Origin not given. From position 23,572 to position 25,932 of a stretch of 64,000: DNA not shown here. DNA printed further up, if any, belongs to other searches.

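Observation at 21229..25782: mtnP-mtnA next to a fused class II aldolase/SDR: candidate DHAP-shunt-type salvage of methylthioadenosine and 5'-deoxyadenosine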

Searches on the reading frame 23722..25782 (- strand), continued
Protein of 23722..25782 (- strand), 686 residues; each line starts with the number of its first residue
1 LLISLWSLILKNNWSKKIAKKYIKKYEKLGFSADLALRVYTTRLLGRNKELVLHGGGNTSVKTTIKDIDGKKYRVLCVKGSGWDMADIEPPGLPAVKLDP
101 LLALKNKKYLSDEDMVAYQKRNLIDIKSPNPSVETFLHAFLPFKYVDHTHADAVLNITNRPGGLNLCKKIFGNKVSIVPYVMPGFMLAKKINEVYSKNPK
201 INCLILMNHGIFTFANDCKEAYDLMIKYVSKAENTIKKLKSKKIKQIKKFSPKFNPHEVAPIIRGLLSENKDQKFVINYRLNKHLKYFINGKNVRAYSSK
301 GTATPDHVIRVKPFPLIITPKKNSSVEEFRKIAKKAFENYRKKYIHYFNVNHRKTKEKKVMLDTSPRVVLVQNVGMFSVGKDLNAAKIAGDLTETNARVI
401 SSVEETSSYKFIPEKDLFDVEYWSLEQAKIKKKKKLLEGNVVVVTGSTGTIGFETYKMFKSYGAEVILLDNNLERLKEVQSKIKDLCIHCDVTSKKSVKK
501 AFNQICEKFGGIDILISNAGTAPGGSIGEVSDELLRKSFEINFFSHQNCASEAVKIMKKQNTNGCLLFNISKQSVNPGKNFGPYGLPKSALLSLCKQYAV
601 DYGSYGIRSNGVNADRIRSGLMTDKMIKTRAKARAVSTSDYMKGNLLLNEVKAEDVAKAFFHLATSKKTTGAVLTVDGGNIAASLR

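Call 73: find_homologous_proteins(query=L048:10001-12052:+, max_evalue=1e-100)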
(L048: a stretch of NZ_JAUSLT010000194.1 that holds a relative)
Query L048:10001-12052:+ (684 aa): 7997 proteins with E <= 1e-100 among 8000 candidates; the best 120 are listed.
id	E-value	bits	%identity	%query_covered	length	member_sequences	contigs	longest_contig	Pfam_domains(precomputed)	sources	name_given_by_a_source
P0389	0.0e+0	1373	91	100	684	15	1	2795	PF00596.28,PF13561.13,PF00106.32,PF01370.28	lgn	-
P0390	0.0e+0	1357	91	100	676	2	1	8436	PF00596.28,PF13561.13,PF00106.32,PF01370.28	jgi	-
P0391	0.0e+0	1354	89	100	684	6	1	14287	PF00596.28,PF13561.13,PF00106.32,PF01370.28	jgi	jgi:rhamnose utilization protein RhaD (predicted bifunctional aldolase and dehydrogenase)/NAD(P)-dep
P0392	0.0e+0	1353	90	100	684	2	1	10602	PF00596.28,PF13561.13,PF00106.32,PF01370.28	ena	-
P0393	0.0e+0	1352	89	100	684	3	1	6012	PF00596.28,PF13561.13,PF00106.32,PF01370.28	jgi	-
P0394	0.0e+0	1350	89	100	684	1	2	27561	PF00596.28,PF13561.13,PF00106.32,PF01370.28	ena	-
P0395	0.0e+0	1350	88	100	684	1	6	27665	PF00596.28,PF13561.13,PF00106.32,PF01370.28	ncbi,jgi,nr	ncbi:MAG: hypothetical protein QOJ15_5747 [Bradyrhizobium sp.]|jgi:rhamnose utilization protein RhaD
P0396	0.0e+0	1350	90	100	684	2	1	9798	PF00596.28,PF13561.13,PF00106.32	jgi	-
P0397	0.0e+0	1350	89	100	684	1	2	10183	PF00596.28,PF13561.13,PF00106.32,PF01370.28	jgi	jgi:rhamnose utilization protein RhaD (predicted bifunctional aldolase and dehydrogenase)/NAD(P)-dep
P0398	0.0e+0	1348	89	100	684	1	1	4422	PF00596.28,PF13561.13,PF00106.32,PF01370.28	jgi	jgi:rhamnose utilization protein RhaD (predicted bifunctional aldolase and dehydrogenase)/NAD(P)-dep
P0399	0.0e+0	1348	89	100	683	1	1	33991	PF00596.28,PF13561.13,PF00106.32,PF01370.28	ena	-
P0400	0.0e+0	1347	89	100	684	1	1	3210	PF00596.28,PF13561.13,PF00106.32,PF01370.28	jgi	jgi:rhamnose utilization protein RhaD (predicted bifunctional aldolase and dehydrogenase)/NAD(P)-dep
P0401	0.0e+0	1346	88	100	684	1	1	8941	PF00596.28,PF13561.13,PF00106.32,PF01370.28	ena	-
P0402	0.0e+0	1346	89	100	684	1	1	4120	PF00596.28,PF13561.13,PF00106.32,PF01370.28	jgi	jgi:rhamnose utilization protein RhaD (predicted bifunctional aldolase and dehydrogenase)/NAD(P)-dep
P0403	0.0e+0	1346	88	100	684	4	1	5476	PF00596.28,PF13561.13,PF00106.32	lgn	-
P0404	0.0e+0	1344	89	100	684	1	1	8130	PF08659.17,PF00596.28,PF13561.13,PF00106.32,PF01370.28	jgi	jgi:rhamnose utilization protein RhaD (predicted bifunctional aldolase and dehydrogenase)/NAD(P)-dep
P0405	0.0e+0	1343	88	100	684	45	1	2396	PF00596.28,PF13561.13,PF00106.32,PF01370.28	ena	-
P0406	0.0e+0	1343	88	100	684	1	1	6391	PF00596.28,PF13561.13,PF00106.32,PF01370.28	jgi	jgi:rhamnose utilization protein RhaD (predicted bifunctional aldolase and dehydrogenase)/NAD(P)-dep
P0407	0.0e+0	1343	88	100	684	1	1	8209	PF00596.28,PF13561.13,PF00106.32,PF01370.28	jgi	jgi:rhamnose utilization protein RhaD (predicted bifunctional aldolase and dehydrogenase)/NAD(P)-dep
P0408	0.0e+0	1343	88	100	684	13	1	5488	PF00596.28,PF13561.13,PF00106.32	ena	-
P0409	0.0e+0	1342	88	100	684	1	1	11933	PF00596.28,PF13561.13,PF00106.32,PF01370.28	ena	-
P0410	0.0e+0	1341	89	100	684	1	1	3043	PF00596.28,PF13561.13,PF00106.32,PF01370.28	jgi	jgi:rhamnose utilization protein RhaD (predicted bifunctional aldolase and dehydrogenase)/NAD(P)-dep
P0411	0.0e+0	1341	88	100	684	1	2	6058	PF00596.28,PF13561.13,PF00106.32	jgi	jgi:rhamnose utilization protein RhaD (predicted bifunctional aldolase and dehydrogenase)/NAD(P)-dep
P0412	0.0e+0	1340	88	100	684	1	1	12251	PF00596.28,PF13561.13,PF00106.32,PF01370.28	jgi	jgi:rhamnulose-1-phosphate aldolase/alcohol dehydrogenase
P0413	0.0e+0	1339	88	100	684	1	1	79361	PF08659.17,PF00596.28,PF13561.13,PF00106.32,PF01370.28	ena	-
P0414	0.0e+0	1339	89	100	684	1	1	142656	PF00596.28,PF13561.13,PF00106.32,PF01370.28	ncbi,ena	-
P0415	0.0e+0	1339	88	100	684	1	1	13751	PF00596.28,PF13561.13,PF00106.32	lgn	-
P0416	0.0e+0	1339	88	100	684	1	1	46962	PF00596.28,PF13561.13,PF00106.32,PF01370.28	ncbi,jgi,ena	-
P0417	0.0e+0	1339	89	100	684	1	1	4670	PF08659.17,PF00596.28,PF13561.13,PF00106.32,PF01370.28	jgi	jgi:rhamnose utilization protein RhaD (predicted bifunctional aldolase and dehydrogenase)/NAD(P)-dep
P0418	0.0e+0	1339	88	100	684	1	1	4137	PF00596.28,PF13561.13,PF00106.32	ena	-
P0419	0.0e+0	1339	88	100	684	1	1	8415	PF00596.28,PF13561.13,PF00106.32,PF01370.28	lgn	-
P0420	0.0e+0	1338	88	100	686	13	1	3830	PF00596.28,PF13561.13,PF00106.32,PF01370.28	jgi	jgi:rhamnose utilization protein RhaD (predicted bifunctional aldolase and dehydrogenase)/NAD(P)-dep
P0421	0.0e+0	1338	88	100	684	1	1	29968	PF00596.28,PF13561.13,PF00106.32,PF01370.28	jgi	jgi:rhamnose utilization protein RhaD (predicted bifunctional aldolase and dehydrogenase)/NAD(P)-dep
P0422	0.0e+0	1337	88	100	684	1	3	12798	PF00596.28,PF13561.13,PF00106.32,PF01370.28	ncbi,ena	ncbi:MAG TPA: bifunctional aldolase/short-chain dehydrogenase [Bradyrhizobium sp.]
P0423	0.0e+0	1337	88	100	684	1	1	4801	PF08659.17,PF00596.28,PF13561.13,PF00106.32,PF01370.28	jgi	jgi:rhamnose utilization protein RhaD (predicted bifunctional aldolase and dehydrogenase)/NAD(P)-dep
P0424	0.0e+0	1337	88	100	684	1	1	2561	PF00596.28,PF13561.13,PF00106.32,PF01370.28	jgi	jgi:rhamnose utilization protein RhaD (predicted bifunctional aldolase and dehydrogenase)/NAD(P)-dep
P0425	0.0e+0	1337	88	100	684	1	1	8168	PF00596.28,PF13561.13,PF00106.32,PF01370.28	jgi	jgi:rhamnose utilization protein RhaD (predicted bifunctional aldolase and dehydrogenase)/NAD(P)-dep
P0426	0.0e+0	1337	88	100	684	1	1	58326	PF00596.28,PF13561.13,PF00106.32,PF01370.28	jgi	jgi:rhamnulose-1-phosphate aldolase/alcohol dehydrogenase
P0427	0.0e+0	1337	88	100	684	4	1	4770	PF00596.28,PF13561.13,PF00106.32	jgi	jgi:rhamnose utilization protein RhaD (predicted bifunctional aldolase and dehydrogenase)/NAD(P)-dep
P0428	0.0e+0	1336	88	100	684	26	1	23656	PF08659.17,PF00596.28,PF13561.13,PF00106.32,PF01370.28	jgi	jgi:rhamnose utilization protein RhaD (predicted bifunctional aldolase and dehydrogenase)/NAD(P)-dep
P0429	0.0e+0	1336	88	100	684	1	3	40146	PF00596.28,PF13561.13,PF00106.32,PF01370.28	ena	-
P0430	0.0e+0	1336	88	100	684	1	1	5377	PF00596.28,PF13561.13,PF00106.32,PF01370.28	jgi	jgi:rhamnose utilization protein RhaD (predicted bifunctional aldolase and dehydrogenase)/NAD(P)-dep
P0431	0.0e+0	1336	88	100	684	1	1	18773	PF00596.28,PF13561.13,PF00106.32,PF01370.28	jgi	jgi:rhamnose utilization protein RhaD (predicted bifunctional aldolase and dehydrogenase)/NAD(P)-dep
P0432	0.0e+0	1336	88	100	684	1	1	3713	PF00596.28,PF13561.13,PF00106.32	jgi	jgi:rhamnose utilization protein RhaD (predicted bifunctional aldolase and dehydrogenase)/NAD(P)-dep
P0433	0.0e+0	1336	88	100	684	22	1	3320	PF00596.28,PF13561.13,PF00106.32,PF01370.28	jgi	-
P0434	0.0e+0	1336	88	100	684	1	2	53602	PF00596.28,PF13561.13,PF00106.32,PF01370.28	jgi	jgi:rhamnose utilization protein RhaD (predicted bifunctional aldolase and dehydrogenase)/NAD(P)-dep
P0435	0.0e+0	1336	89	100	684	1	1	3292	PF00596.28,PF13561.13,PF00106.32,PF01370.28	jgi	jgi:rhamnose utilization protein RhaD (predicted bifunctional aldolase and dehydrogenase)/NAD(P)-dep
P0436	0.0e+0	1335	88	100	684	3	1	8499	PF00596.28,PF13561.13,PF00106.32,PF01370.28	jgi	jgi:rhamnulose-1-phosphate aldolase/alcohol dehydrogenase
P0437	0.0e+0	1335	88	100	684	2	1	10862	PF08659.17,PF00596.28,PF13561.13,PF00106.32,PF01370.28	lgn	-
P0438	0.0e+0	1335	88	100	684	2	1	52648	PF08659.17,PF00596.28,PF13561.13,PF00106.32,PF01370.28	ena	-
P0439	0.0e+0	1335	88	100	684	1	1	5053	PF00596.28,PF13561.13,PF00106.32,PF01370.28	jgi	-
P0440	0.0e+0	1335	88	100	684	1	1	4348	PF00596.28,PF13561.13,PF00106.32,PF01370.28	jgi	jgi:rhamnose utilization protein RhaD (predicted bifunctional aldolase and dehydrogenase)/NAD(P)-dep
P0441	0.0e+0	1335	88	100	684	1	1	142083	PF00596.28,PF13561.13,PF00106.32,PF01370.28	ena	-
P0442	0.0e+0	1334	88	100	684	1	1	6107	PF00596.28,PF13561.13,PF00106.32,PF01370.28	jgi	jgi:rhamnose utilization protein RhaD (predicted bifunctional aldolase and dehydrogenase)/NAD(P)-dep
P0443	0.0e+0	1334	88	100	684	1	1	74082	PF00596.28,PF13561.13,PF00106.32,PF01370.28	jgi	jgi:rhamnose utilization protein RhaD (predicted bifunctional aldolase and dehydrogenase)/NAD(P)-dep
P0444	0.0e+0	1333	89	100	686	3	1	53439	PF00596.28,PF13561.13,PF00106.32,PF01370.28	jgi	jgi:rhamnose utilization protein RhaD (predicted bifunctional aldolase and dehydrogenase)/NAD(P)-dep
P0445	0.0e+0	1333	88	100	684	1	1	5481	PF00596.28,PF13561.13,PF00106.32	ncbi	-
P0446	0.0e+0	1333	87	100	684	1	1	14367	PF08659.17,PF00596.28,PF13561.13,PF00106.32,PF01370.28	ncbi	ncbi:MAG TPA: bifunctional aldolase/short-chain dehydrogenase [Bradyrhizobium sp.]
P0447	0.0e+0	1333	88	100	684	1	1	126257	PF00596.28,PF13561.13,PF00106.32,PF01370.28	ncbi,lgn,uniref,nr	ncbi:bifunctional aldolase/short-chain dehydrogenase [Bradyrhizobium sp. URHD0069]|uniref:bifunction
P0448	0.0e+0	1332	88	100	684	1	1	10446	PF00596.28,PF13561.13,PF00106.32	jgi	jgi:rhamnose utilization protein RhaD (predicted bifunctional aldolase and dehydrogenase)/NAD(P)-dep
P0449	0.0e+0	1332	88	100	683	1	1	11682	PF00596.28,PF13561.13,PF00106.32,PF01370.28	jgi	jgi:rhamnose utilization protein RhaD (predicted bifunctional aldolase and dehydrogenase)/NAD(P)-dep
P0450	0.0e+0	1332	88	100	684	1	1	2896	PF00596.28,PF13561.13,PF00106.32,PF01370.28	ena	-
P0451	0.0e+0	1332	88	100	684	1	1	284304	PF00596.28,PF13561.13,PF00106.32,PF01370.28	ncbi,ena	-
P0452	0.0e+0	1331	87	100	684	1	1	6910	PF00596.28,PF13561.13,PF00106.32,PF01370.28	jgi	jgi:rhamnose utilization protein RhaD (predicted bifunctional aldolase and dehydrogenase)/NAD(P)-dep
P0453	0.0e+0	1331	88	100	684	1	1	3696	PF08659.17,PF00596.28,PF13561.13,PF00106.32,PF01370.28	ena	-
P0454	0.0e+0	1331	88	100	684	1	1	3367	PF00596.28,PF13561.13,PF00106.32,PF01370.28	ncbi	-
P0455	0.0e+0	1331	88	100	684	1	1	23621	PF08659.17,PF00596.28,PF13561.13,PF00106.32,PF01370.28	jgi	jgi:rhamnose utilization protein RhaD (predicted bifunctional aldolase and dehydrogenase)/NAD(P)-dep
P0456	0.0e+0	1331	87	100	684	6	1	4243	PF00596.28,PF13561.13,PF00106.32,PF01370.28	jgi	jgi:rhamnose utilization protein RhaD (predicted bifunctional aldolase and dehydrogenase)/NAD(P)-dep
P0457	0.0e+0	1331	88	100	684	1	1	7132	PF08659.17,PF00596.28,PF13561.13,PF00106.32,PF01370.28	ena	-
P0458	0.0e+0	1331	87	100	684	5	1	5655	PF00596.28,PF13561.13,PF00106.32,PF01370.28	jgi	jgi:rhamnose utilization protein RhaD (predicted bifunctional aldolase and dehydrogenase)/NAD(P)-dep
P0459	0.0e+0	1331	88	100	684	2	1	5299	PF00596.28,PF13561.13,PF00106.32,PF01370.28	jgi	-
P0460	0.0e+0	1330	88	100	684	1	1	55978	PF00596.28,PF13561.13,PF00106.32,PF01370.28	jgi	jgi:rhamnose utilization protein RhaD (predicted bifunctional aldolase and dehydrogenase)/NAD(P)-dep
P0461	0.0e+0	1330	87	100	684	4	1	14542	PF08659.17,PF00596.28,PF13561.13,PF00106.32,PF01370.28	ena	-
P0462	0.0e+0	1330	88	100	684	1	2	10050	PF00596.28,PF13561.13,PF00106.32,PF01370.28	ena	-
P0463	0.0e+0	1330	87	100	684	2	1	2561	PF00596.28,PF13561.13,PF00106.32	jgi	jgi:rhamnose utilization protein RhaD (predicted bifunctional aldolase and dehydrogenase)/NAD(P)-dep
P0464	0.0e+0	1330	87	100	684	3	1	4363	PF00596.28,PF13561.13,PF00106.32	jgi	jgi:rhamnose utilization protein RhaD (predicted bifunctional aldolase and dehydrogenase)/NAD(P)-dep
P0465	0.0e+0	1330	88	100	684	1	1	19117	PF00596.28,PF13561.13,PF00106.32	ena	-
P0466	0.0e+0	1330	88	100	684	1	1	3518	PF00596.28,PF13561.13,PF00106.32,PF01370.28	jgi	jgi:rhamnose utilization protein RhaD (predicted bifunctional aldolase and dehydrogenase)/NAD(P)-dep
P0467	0.0e+0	1330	88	100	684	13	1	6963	PF00596.28,PF13561.13,PF00106.32,PF01370.28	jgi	jgi:rhamnose utilization protein RhaD (predicted bifunctional aldolase and dehydrogenase)/NAD(P)-dep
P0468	0.0e+0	1329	89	100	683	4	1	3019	PF00596.28,PF13561.13,PF00106.32,PF01370.28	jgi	jgi:rhamnulose-1-phosphate aldolase/alcohol dehydrogenase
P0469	0.0e+0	1329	88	100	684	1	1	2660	PF08659.17,PF00596.28,PF13561.13,PF00106.32,PF01370.28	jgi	jgi:rhamnose utilization protein RhaD (predicted bifunctional aldolase and dehydrogenase)/NAD(P)-dep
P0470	0.0e+0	1329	88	100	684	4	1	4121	PF00596.28,PF13561.13,PF00106.32,PF01370.28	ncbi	-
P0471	0.0e+0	1329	87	100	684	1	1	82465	PF00596.28,PF13561.13,PF00106.32,PF01370.28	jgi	jgi:rhamnose utilization protein RhaD (predicted bifunctional aldolase and dehydrogenase)/NAD(P)-dep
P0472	0.0e+0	1329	88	100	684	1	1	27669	PF08659.17,PF00596.28,PF13561.13,PF00106.32,PF01370.28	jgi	jgi:rhamnose utilization protein RhaD (predicted bifunctional aldolase and dehydrogenase)/NAD(P)-dep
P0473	0.0e+0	1328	88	100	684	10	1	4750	PF00596.28,PF13561.13,PF00106.32,PF01370.28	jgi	jgi:rhamnose utilization protein RhaD (predicted bifunctional aldolase and dehydrogenase)/NAD(P)-dep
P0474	0.0e+0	1328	87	100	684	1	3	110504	PF00596.28,PF13561.13,PF00106.32,PF01370.28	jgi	jgi:rhamnose utilization protein RhaD (predicted bifunctional aldolase and dehydrogenase)/NAD(P)-dep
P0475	0.0e+0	1328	88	100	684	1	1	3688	PF00596.28,PF13561.13,PF00106.32,PF01370.28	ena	-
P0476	0.0e+0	1328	87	100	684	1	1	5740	PF08659.17,PF00596.28,PF13561.13,PF00106.32,PF01370.28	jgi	jgi:rhamnose utilization protein RhaD (predicted bifunctional aldolase and dehydrogenase)/NAD(P)-dep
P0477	0.0e+0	1328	88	100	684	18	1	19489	PF08659.17,PF00596.28,PF13561.13,PF00106.32,PF01370.28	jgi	jgi:rhamnose utilization protein RhaD (predicted bifunctional aldolase and dehydrogenase)/NAD(P)-dep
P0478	0.0e+0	1328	87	100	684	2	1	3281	PF00596.28,PF13561.13,PF00106.32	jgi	-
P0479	0.0e+0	1328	88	100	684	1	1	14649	PF00596.28,PF13561.13,PF00106.32,PF01370.28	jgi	jgi:rhamnose utilization protein RhaD (predicted bifunctional aldolase and dehydrogenase)/NAD(P)-dep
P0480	0.0e+0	1327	87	100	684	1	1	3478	PF00596.28,PF13561.13,PF00106.32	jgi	jgi:rhamnose utilization protein RhaD (predicted bifunctional aldolase and dehydrogenase)/NAD(P)-dep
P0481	0.0e+0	1327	88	100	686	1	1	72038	PF00596.28,PF13561.13,PF00106.32,PF01370.28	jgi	jgi:rhamnose utilization protein RhaD (predicted bifunctional aldolase and dehydrogenase)/NAD(P)-dep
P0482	0.0e+0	1327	87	100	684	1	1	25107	PF08659.17,PF00596.28,PF13561.13,PF00106.32,PF01370.28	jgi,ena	-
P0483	0.0e+0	1327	87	100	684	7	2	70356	PF00596.28,PF13561.13,PF00106.32,PF01370.28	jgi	jgi:rhamnose utilization protein RhaD (predicted bifunctional aldolase and dehydrogenase)/NAD(P)-dep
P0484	0.0e+0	1327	87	100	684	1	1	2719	PF00596.28,PF13561.13,PF00106.32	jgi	-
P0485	0.0e+0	1326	88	100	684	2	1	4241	PF00596.28,PF13561.13,PF00106.32,PF01370.28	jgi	jgi:rhamnose utilization protein RhaD (predicted bifunctional aldolase and dehydrogenase)/NAD(P)-dep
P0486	0.0e+0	1326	88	100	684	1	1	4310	PF00596.28,PF13561.13,PF00106.32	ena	-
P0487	0.0e+0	1326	87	100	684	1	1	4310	PF00596.28,PF13561.13,PF00106.32,PF01370.28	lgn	-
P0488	0.0e+0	1326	88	100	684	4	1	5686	PF08659.17,PF00596.28,PF13561.13,PF00106.32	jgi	jgi:rhamnose utilization protein RhaD (predicted bifunctional aldolase and dehydrogenase)/NAD(P)-dep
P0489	0.0e+0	1326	87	100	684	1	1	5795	PF00596.28,PF13561.13,PF00106.32,PF01370.28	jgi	jgi:rhamnulose-1-phosphate aldolase/alcohol dehydrogenase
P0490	0.0e+0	1326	92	97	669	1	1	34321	PF00596.28,PF13561.13,PF00106.32,PF01370.28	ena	-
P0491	0.0e+0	1326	87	100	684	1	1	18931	PF00596.28,PF13561.13,PF00106.32,PF01370.28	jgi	jgi:rhamnose utilization protein RhaD (predicted bifunctional aldolase and dehydrogenase)/NAD(P)-dep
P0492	0.0e+0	1326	88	100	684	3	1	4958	PF00596.28,PF13561.13,PF00106.32,PF01370.28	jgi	-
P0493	0.0e+0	1326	87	100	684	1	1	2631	PF00596.28,PF13561.13,PF00106.32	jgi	jgi:rhamnose utilization protein RhaD (predicted bifunctional aldolase and dehydrogenase)/NAD(P)-dep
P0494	0.0e+0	1326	87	100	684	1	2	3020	PF00596.28,PF13561.13,PF00106.32,PF01370.28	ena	-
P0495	0.0e+0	1326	87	100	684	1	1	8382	PF08659.17,PF00596.28,PF13561.13,PF00106.32,PF01370.28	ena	-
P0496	0.0e+0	1326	88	100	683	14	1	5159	PF08659.17,PF00596.28,PF13561.13,PF00106.32,PF01370.28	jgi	jgi:rhamnose utilization protein RhaD (predicted bifunctional aldolase and dehydrogenase)/NAD(P)-dep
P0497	0.0e+0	1325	88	100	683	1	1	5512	PF00596.28,PF13561.13,PF00106.32,PF01370.28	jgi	jgi:rhamnose utilization protein RhaD (predicted bifunctional aldolase and dehydrogenase)/NAD(P)-dep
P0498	0.0e+0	1325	87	100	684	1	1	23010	PF00596.28,PF13561.13,PF00106.32,PF01370.28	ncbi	ncbi:MAG: bifunctional aldolase/short-chain dehydrogenase [Bradyrhizobium sp.]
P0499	0.0e+0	1325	89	100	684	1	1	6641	PF00596.28,PF13561.13,PF00106.32,PF01370.28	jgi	jgi:rhamnose utilization protein RhaD (predicted bifunctional aldolase and dehydrogenase)/NAD(P)-dep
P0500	0.0e+0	1325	88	100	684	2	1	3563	PF00596.28,PF13561.13,PF00106.32,PF01370.28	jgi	jgi:rhamnose utilization protein RhaD (predicted bifunctional aldolase and dehydrogenase)/NAD(P)-dep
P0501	0.0e+0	1325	87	100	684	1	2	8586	PF00596.28,PF13561.13,PF00106.32,PF01370.28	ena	-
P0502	0.0e+0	1325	88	100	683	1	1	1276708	PF00596.28,PF13561.13,PF00106.32,PF01370.28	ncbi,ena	-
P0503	0.0e+0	1325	87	100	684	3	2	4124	PF00596.28,PF13561.13,PF00106.32,PF01370.28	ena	-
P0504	0.0e+0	1324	87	100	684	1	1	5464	PF00596.28,PF13561.13,PF00106.32,PF01370.28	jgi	jgi:rhamnose utilization protein RhaD (predicted bifunctional aldolase and dehydrogenase)/NAD(P)-dep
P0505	0.0e+0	1324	87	100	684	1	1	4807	PF00596.28,PF13561.13,PF00106.32,PF01370.28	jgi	jgi:rhamnose utilization protein RhaD (predicted bifunctional aldolase and dehydrogenase)/NAD(P)-dep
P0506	0.0e+0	1324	87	100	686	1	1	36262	PF00596.28,PF13561.13,PF00106.32,PF01370.28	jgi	jgi:rhamnose utilization protein RhaD (predicted bifunctional aldolase and dehydrogenase)/NAD(P)-dep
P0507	0.0e+0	1324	88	100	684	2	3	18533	PF00596.28,PF13561.13,PF00106.32,PF01370.28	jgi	jgi:rhamnose utilization protein RhaD (predicted bifunctional aldolase and dehydrogenase)/NAD(P)-dep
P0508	0.0e+0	1324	89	100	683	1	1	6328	PF00596.28,PF13561.13,PF00106.32,PF01370.28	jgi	jgi:rhamnose utilization protein RhaD (predicted bifunctional aldolase and dehydrogenase)/NAD(P)-dep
